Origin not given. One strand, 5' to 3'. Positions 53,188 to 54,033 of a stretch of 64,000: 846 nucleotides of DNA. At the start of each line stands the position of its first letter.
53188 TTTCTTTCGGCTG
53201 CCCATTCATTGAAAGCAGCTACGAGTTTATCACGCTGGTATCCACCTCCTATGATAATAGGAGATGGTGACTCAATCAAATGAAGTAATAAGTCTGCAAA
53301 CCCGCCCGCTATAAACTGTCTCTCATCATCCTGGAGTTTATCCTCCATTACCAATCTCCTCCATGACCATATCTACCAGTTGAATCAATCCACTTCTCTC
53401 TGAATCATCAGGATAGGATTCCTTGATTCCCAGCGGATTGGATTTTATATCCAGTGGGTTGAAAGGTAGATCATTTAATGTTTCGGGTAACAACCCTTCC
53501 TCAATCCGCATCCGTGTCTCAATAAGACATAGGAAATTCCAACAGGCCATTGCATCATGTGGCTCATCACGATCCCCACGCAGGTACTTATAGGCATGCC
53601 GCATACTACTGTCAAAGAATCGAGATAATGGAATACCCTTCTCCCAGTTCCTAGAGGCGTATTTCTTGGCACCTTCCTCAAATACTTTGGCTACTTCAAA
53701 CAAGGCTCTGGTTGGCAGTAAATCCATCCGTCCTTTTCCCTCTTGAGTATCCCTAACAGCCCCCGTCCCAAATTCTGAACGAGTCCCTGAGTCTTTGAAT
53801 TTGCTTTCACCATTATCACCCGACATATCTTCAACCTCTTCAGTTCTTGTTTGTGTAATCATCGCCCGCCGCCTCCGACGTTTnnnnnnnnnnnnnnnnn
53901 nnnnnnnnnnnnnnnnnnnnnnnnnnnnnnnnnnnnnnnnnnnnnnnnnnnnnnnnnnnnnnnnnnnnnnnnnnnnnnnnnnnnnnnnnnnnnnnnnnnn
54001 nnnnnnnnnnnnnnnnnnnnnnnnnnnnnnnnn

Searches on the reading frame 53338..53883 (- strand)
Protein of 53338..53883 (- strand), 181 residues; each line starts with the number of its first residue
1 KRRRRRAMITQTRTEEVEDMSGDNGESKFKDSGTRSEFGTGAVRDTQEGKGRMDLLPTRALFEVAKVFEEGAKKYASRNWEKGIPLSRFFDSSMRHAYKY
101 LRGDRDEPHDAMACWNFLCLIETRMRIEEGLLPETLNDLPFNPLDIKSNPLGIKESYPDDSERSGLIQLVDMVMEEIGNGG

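Call 69: search_protein_families(library=phrogs, max_evalue=0.001, proteins=[window:53338-53883:-])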
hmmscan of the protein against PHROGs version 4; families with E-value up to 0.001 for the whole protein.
window:53338-53883:- (181 aa): 10 families
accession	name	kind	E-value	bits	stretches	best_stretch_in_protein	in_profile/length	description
phrog_18716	-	unknown function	1.4e-38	132.6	1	30-129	3-102/114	-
phrog_801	-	DNA, RNA and nucleotide metabolism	5.3e-19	70.2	1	47-124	104-187/476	dATP / dGTP pyrophosphohydrolase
phrog_2252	-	lysis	1.7e-18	68.3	1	29-125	91-193/285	endolysin; inhibits RNA polymerase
phrog_11257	-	unknown function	1.7e-15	58.5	1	40-105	12-75/200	-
phrog_5332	-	unknown function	5.9e-11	43.3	1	28-108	102-180/215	-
phrog_16254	-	unknown function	1.3e-10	42.2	1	47-121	23-102/377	-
phrog_19680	-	unknown function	1.8e-09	38.9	1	31-124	80-180/188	-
phrog_37590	-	unknown function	3.4e-09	37.2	1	35-110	38-124/341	-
phrog_5033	-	lysis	2e-07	32.1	1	30-129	67-173/178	endolysin; inhibits RNA polymerase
phrog_31336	-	unknown function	2.5e-06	27.7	1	52-125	274-345/359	-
